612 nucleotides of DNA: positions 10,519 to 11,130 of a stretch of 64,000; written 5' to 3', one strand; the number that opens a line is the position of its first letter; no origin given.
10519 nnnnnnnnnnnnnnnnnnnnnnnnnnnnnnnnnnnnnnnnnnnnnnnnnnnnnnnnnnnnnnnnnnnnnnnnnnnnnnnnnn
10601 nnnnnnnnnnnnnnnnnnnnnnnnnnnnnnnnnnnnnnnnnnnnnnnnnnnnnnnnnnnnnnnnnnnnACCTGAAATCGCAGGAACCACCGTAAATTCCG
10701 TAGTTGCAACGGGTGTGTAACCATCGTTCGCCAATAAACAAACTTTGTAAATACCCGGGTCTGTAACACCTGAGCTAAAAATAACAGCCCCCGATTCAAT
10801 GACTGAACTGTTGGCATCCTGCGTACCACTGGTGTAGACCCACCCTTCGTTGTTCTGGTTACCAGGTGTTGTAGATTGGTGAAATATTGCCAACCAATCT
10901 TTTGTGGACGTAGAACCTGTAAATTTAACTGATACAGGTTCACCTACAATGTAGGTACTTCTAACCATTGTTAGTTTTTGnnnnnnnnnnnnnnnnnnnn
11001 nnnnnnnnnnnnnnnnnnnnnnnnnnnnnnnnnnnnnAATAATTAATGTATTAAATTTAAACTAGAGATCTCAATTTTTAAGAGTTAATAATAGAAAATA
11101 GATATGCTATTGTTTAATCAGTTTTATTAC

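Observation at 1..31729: Alpha-mannoside PUL with four unrelated phosphoesterase folds, two of them exported by T9SS: candidate phosphomannan or phosphoglycan degradation system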

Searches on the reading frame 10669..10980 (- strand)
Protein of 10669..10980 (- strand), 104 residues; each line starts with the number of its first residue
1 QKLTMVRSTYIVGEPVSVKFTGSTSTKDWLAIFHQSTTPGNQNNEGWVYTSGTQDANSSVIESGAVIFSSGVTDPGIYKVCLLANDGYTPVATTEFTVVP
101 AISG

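Call 76: search_protein_families(library=pfam, proteins=[window:10669-10980:-], max_evalue=5)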
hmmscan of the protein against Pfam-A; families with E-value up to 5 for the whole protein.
seq(104 aa): 3 families
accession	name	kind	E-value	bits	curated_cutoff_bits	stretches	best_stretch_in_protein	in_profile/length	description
PF21060.3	Reovirus_L2_6th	-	0.0063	17.3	27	1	50-99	39-96/98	Reovirus core-spike protein lambda-2 (L2), 6th domain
PF17751.7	SKICH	-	0.19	12.7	23.4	1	4-96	4-101/103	SKICH domain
PF16577.11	UBA_5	-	0.22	12.1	27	1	49-88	5-44/62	UBA domain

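Call 94: search_protein_representatives(alignment_id=A4)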
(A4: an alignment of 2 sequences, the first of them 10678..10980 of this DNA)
Query: 2 sequences, 103 profile positions. Proteins with E-value up to 0.001 (for the whole library): 1613; up to 1e-10: 570; up to 1e-30: 50. The best 150 are listed.
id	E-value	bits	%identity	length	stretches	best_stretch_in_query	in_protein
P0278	1.8e-92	320.2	-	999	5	5-102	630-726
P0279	1.4e-70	250.0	-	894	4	3-101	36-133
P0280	1.1e-69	247.0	-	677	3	4-101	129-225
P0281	9.9e-66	234.4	-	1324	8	3-100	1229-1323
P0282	2.3e-62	223.6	-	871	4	3-101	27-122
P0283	5.8e-62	222.3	-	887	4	5-101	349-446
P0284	3.0e-61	220.0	-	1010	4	7-100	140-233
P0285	3.2e-61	219.9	-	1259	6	5-95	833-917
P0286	1.4e-60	217.8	-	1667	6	1-102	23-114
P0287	1.3e-56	205.0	-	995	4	4-101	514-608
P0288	1.7e-55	201.5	-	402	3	6-101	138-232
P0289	2.5e-54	197.7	-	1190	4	4-102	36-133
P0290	7.5e-53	193.0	-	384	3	4-102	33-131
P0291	1.5e-49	182.4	-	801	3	4-102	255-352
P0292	2.9e-49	181.5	-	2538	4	4-102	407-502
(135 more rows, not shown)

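Call 96: search_protein_families(library=pfam, alignment_id=A5, max_evalue=0.0001)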
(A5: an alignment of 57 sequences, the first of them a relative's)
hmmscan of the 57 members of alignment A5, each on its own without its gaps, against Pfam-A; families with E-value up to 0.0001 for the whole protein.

A. member 1, P0278 (999 aa): 1 family
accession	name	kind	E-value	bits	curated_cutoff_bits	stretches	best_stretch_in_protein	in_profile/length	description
PF17751.7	SKICH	-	2.6e-18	66.9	23.4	0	833-898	3-69/103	SKICH domain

B. families by the number of members that match (of 57 scanned): 63 families (the first 25 are shown)
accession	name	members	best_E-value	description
PF17751.7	SKICH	29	3.5e-25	SKICH domain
PF16562.11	HECW_N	12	7.5e-18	N-terminal domain of E3 ubiquitin-protein ligase HECW1 and 2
PF17808.7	fn3_PAP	8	7e-09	Fn3-like domain from Purple Acid Phosphatase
PF18962.6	Por_Secre_tail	6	2.5e-12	Secretion system C-terminal sorting domain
PF03372.29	Exo_endo_phos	5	2.5e-17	Endonuclease/Exonuclease/phosphatase family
PF00082.27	Peptidase_S8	4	1e-55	Subtilase family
PF22148.1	Fervidolysin_NPro-like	4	1.2e-10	Fervidolysin N-terminal prodomain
PF04151.21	PPC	3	2.9e-15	Bacterial pre-peptidase C-terminal domain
PF22352.2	K319L-like_PKD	3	3.6e-10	K319L-like, PKD domain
PF06452.16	CBM9_1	2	1.4e-16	Carbohydrate family 9 binding domain-like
PF00149.33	Metallophos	2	4e-10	Calcineurin-like phosphoesterase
PF13927.12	Ig_3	2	2.3e-09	Immunoglobulin domain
PF07679.22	I-set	2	2e-07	Immunoglobulin I-set domain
PF01835.25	MG2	2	2e-06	MG2 domain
PF13895.12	Ig_2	2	4.8e-06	Immunoglobulin domain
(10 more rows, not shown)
